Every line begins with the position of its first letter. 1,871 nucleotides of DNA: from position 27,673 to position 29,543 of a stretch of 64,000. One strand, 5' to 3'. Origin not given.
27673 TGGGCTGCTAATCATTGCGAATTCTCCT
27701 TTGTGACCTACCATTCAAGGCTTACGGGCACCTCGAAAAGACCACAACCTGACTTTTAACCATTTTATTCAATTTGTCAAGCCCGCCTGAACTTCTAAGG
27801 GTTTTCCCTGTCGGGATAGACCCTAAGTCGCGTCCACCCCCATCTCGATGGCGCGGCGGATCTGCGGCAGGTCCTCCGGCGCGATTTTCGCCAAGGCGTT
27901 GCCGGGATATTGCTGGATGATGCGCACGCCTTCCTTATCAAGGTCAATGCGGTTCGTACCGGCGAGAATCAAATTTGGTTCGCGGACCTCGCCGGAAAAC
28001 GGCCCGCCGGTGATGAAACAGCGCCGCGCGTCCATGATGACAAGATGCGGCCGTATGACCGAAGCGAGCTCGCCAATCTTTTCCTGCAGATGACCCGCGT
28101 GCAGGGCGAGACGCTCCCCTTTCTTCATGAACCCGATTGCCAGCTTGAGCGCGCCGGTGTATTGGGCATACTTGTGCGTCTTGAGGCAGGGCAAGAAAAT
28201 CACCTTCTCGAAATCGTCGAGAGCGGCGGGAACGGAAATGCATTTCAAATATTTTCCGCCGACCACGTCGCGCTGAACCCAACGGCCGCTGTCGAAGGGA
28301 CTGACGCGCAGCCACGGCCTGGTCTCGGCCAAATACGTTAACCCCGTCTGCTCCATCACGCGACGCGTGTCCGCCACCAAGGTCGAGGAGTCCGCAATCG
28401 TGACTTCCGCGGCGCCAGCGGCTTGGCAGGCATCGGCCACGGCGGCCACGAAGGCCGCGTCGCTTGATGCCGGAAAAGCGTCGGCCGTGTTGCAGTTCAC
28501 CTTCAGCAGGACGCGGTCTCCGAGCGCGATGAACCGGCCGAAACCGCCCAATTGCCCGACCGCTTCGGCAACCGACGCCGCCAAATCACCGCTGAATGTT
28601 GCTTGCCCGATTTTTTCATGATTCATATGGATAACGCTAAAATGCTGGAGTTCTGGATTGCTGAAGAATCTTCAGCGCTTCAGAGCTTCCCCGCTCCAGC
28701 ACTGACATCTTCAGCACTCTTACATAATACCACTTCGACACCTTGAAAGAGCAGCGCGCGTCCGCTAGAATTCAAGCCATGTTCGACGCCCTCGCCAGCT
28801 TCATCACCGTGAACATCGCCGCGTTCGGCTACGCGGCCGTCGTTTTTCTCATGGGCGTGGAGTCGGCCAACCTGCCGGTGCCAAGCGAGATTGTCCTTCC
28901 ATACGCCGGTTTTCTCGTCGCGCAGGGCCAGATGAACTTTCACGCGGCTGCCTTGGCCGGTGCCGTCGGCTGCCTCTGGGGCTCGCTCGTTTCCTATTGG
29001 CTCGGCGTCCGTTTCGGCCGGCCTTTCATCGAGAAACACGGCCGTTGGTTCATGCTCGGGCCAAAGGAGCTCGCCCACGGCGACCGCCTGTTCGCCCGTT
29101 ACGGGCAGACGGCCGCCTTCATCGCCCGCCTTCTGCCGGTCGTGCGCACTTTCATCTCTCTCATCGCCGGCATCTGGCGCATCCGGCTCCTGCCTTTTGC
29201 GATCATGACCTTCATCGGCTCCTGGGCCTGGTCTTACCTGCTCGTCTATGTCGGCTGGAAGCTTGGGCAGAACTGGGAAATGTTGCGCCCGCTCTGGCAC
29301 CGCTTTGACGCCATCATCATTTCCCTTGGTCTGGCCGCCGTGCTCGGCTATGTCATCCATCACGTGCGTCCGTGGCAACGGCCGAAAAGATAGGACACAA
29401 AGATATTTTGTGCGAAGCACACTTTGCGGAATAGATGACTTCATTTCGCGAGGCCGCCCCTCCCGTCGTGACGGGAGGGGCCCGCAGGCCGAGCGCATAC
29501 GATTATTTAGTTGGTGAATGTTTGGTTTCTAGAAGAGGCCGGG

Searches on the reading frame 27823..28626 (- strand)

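Call 24: search_protein_families(library=pfam, proteins=[window:27823-28626:-], max_evalue=0.01)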
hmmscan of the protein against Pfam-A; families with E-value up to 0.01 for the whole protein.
window:27823-28626:- (267 aa): 1 family
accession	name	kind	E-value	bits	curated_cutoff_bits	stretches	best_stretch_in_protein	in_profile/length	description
PF04015.17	DUF362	-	2e-40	139.4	24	1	39-234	1-199/200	Domain of unknown function (DUF362)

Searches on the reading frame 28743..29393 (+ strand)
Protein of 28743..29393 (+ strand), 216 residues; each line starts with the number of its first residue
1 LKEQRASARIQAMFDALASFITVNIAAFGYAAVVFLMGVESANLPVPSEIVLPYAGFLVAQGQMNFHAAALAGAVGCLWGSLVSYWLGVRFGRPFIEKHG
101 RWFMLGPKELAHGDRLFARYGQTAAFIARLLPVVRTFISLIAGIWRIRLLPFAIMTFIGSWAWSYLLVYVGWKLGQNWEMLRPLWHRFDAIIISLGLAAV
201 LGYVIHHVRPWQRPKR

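Call 24: search_protein_families(library=pfam, proteins=[window:28743-29393:+], max_evalue=0.01)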
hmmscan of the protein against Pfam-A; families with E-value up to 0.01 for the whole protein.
window:28743-29393:+ (216 aa): 1 family
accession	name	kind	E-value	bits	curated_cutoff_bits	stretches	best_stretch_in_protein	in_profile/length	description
PF09335.16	VTT_dom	-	6.7e-22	78.7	33.9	1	47-172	2-122/123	VTT domain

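Call 28: find_homologous_proteins(query=window:28743-29393:+, max_evalue=1e-30)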
Query window:28743-29393:+ (216 aa): 2394 proteins with E <= 1e-30 among 4251 candidates; the best 120 are listed.
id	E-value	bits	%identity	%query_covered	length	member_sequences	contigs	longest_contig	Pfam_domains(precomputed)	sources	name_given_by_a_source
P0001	8.8e-132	456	100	94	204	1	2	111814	PF09335.17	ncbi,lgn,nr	ncbi:MAG: DedA family protein [Patescibacteria group bacterium]|nr:DedA family protein [Patescibacte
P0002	2.7e-91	323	68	89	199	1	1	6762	PF09335.17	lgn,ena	-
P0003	1.0e-89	318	71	91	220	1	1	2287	PF09335.17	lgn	-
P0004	2.5e-89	317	70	91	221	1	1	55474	PF09335.17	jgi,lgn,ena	-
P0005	3.9e-89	316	67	94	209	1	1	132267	PF09335.17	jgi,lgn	jgi:membrane protein DedA with SNARE-associated domain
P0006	2.1e-88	314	72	91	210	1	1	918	PF09335.17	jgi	jgi:membrane protein DedA with SNARE-associated domain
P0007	2.0e-87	310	73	82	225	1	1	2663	PF09335.17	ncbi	-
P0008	3.4e-87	310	63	94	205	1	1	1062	PF09335.17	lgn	-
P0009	3.8e-87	310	66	94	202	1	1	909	PF09335.17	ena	-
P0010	1.1e-86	308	66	88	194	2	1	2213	PF09335.17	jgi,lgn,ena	-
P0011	2.3e-86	307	66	90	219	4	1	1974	PF09335.17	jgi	jgi:membrane protein DedA with SNARE-associated domain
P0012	4.0e-86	306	64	94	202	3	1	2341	PF09335.17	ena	-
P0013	5.6e-86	306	65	91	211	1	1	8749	PF09335.17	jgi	jgi:membrane protein DedA with SNARE-associated domain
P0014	2.5e-85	304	62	94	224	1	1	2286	PF09335.17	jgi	jgi:membrane protein DedA with SNARE-associated domain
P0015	2.7e-85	303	65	91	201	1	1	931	PF09335.17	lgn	-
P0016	9.7e-85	302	68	91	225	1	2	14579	PF09335.17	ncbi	-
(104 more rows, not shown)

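Call 29: find_encoding_contigs(protein=P0001, flank=10000, max_places=4)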
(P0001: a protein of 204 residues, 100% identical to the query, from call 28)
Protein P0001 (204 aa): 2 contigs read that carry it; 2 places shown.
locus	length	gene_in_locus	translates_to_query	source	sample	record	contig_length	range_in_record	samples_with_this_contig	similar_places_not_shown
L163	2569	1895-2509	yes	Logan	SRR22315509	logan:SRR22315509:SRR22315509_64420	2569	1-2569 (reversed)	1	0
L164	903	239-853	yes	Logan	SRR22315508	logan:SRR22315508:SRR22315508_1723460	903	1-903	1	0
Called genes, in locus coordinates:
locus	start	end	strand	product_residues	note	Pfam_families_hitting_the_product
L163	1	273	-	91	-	?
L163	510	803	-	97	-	-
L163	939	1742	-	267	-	PF04015:DUF362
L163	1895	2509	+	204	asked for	PF09335:VTT_dom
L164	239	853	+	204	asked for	PF09335:VTT_dom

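Call 30: find_encoding_contigs(protein=P0004, flank=10000, max_places=3)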
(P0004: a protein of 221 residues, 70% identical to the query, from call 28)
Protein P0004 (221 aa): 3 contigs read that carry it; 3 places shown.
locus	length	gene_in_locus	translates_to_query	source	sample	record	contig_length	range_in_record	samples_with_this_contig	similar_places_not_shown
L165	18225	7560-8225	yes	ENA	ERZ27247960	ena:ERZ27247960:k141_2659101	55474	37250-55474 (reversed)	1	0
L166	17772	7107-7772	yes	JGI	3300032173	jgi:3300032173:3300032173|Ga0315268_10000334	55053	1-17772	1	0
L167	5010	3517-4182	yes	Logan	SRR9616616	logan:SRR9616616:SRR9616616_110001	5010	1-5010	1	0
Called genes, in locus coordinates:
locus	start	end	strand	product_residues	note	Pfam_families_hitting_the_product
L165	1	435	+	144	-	?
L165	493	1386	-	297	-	PF04015:DUF362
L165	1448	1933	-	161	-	-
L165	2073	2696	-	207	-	-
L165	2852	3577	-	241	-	-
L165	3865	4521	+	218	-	-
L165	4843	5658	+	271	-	PF01553:Acyltransferase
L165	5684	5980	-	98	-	PF01371:Trp_repressor, PF13384:HTH_23 (weak)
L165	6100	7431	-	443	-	PF00571:CBS (faint), PF03448:MgtE_N, PF01769:MgtE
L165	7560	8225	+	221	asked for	PF09335:VTT_dom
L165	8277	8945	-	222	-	PF07853:DUF1648, PF13630:SdpI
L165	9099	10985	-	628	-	PF02771:Acyl-CoA_dh_N, PF02770:Acyl-CoA_dh_M, PF00441:Acyl-CoA_dh_1, PF08028:Acyl-CoA_dh_2, PF22924:ACOX_C_alpha1, PF21263:Acyl-CoA-dh_C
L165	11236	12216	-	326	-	PF01022:HTH_5, PF12802:MarR_2 (faint), PF12840:HTH_20 (weak), PF00989:PAS (faint), PF13426:PAS_9 (faint), PF08448:PAS_4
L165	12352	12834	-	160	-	PF09900:DUF2127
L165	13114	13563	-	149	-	-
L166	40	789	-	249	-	PF04015:DUF362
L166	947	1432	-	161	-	-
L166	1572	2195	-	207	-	-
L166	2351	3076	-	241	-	-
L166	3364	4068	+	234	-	-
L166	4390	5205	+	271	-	PF01553:Acyltransferase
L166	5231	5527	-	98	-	PF01371:Trp_repressor, PF13384:HTH_23 (weak)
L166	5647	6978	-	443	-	PF00571:CBS (faint), PF03448:MgtE_N, PF01769:MgtE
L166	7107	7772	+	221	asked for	PF09335:VTT_dom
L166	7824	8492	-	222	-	PF07853:DUF1648, PF13630:SdpI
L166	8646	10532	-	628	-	PF02771:Acyl-CoA_dh_N, PF02770:Acyl-CoA_dh_M, PF00441:Acyl-CoA_dh_1, PF08028:Acyl-CoA_dh_2, PF22924:ACOX_C_alpha1, PF21263:Acyl-CoA-dh_C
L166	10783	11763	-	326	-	PF01022:HTH_5, PF12802:MarR_2 (faint), PF12840:HTH_20 (weak), PF00989:PAS (faint), PF13426:PAS_9 (faint), PF08448:PAS_4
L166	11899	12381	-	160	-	PF09900:DUF2127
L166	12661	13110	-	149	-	-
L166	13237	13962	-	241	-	PF04402:SIMPL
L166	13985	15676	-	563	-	PF00343:Phosphorylase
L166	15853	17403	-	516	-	-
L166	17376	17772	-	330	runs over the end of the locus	-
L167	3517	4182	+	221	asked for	PF09335:VTT_dom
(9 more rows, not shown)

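Call 31: find_encoding_contigs(protein=P0005, flank=10000, max_places=3)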
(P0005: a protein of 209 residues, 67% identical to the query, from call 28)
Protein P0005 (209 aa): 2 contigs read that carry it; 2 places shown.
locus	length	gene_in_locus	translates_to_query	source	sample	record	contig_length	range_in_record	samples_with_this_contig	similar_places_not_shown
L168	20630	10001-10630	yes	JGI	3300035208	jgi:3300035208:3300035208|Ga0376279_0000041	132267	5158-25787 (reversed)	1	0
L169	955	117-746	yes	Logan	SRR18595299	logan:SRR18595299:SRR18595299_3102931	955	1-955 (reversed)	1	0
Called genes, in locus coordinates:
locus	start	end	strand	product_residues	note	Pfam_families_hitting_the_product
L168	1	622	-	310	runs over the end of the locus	PF03781:FGE-sulfatase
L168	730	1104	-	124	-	PF00903:Glyoxalase, PF12681:Glyoxalase_2, PF18029:Glyoxalase_6 (weak)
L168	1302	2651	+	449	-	PF26449:DUF8128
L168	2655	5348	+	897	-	PF10412:TrwB_AAD_bind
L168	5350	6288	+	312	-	PF13365:Trypsin_2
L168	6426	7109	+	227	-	PF12146:Hydrolase_4, PF00561:Abhydrolase_1, PF12697:Abhydrolase_6, PF00326:Peptidase_S9 (faint), PF07859:Abhydrolase_3 (faint)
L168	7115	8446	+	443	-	PF01966:HD (weak)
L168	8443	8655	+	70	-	-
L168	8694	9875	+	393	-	PF02540:NAD_synthase (faint), PF03054:tRNA_Me_trans, PF20259:tRNA_Me_trans_M, PF20258:tRNA_Me_trans_C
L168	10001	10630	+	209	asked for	PF09335:VTT_dom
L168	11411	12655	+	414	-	PF00675:Peptidase_M16, PF05193:Peptidase_M16_C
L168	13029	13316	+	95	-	-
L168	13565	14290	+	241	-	-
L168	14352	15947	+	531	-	PF01555:N6_N4_Mtase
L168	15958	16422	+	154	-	-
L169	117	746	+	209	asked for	PF09335:VTT_dom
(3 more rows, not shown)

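Call 60: find_encoding_contigs(protein=P0016, flank=10000, max_places=3)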
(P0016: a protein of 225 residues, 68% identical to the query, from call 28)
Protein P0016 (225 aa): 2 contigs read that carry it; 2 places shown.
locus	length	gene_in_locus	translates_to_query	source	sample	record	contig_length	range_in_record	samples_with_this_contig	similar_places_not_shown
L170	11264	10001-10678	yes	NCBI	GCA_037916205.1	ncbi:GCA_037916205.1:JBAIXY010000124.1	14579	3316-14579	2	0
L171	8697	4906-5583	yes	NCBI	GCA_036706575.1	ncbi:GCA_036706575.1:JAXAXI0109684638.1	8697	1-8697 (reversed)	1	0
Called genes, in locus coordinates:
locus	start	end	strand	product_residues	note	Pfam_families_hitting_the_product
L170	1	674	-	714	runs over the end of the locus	PF09826:Beta_propel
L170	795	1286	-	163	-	-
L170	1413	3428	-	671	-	PF00795:CN_hydrolase, PF02540:NAD_synthase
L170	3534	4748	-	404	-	PF17767:NAPRTase_N, PF04095:NAPRTase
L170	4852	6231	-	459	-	PF01467:CTP_transf_like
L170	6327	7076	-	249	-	PF00857:Isochorismatase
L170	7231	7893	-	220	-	PF00293:NUDIX, PF19368:WHD_AraR, PF21906:WHD_NrtR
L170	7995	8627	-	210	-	PF13328:HD_4 (weak)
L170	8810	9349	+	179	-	-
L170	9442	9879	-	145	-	-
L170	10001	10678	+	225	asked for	PF09335:VTT_dom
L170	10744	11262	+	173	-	?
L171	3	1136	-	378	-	?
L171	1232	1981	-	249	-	PF00857:Isochorismatase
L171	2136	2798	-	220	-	PF00293:NUDIX, PF19368:WHD_AraR, PF21906:WHD_NrtR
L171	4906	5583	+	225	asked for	PF09335:VTT_dom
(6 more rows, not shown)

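Call 61: find_encoding_contigs(protein=P0007, flank=10000, max_places=3)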
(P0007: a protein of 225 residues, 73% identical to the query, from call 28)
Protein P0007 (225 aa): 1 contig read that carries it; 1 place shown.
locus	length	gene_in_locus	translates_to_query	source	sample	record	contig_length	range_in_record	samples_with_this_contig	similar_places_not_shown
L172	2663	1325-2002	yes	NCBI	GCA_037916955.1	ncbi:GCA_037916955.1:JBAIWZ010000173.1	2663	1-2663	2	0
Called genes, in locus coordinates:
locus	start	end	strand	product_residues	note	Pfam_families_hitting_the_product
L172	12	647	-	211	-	PF13328:HD_4 (weak)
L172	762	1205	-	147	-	-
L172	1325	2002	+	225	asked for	PF09335:VTT_dom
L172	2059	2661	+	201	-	?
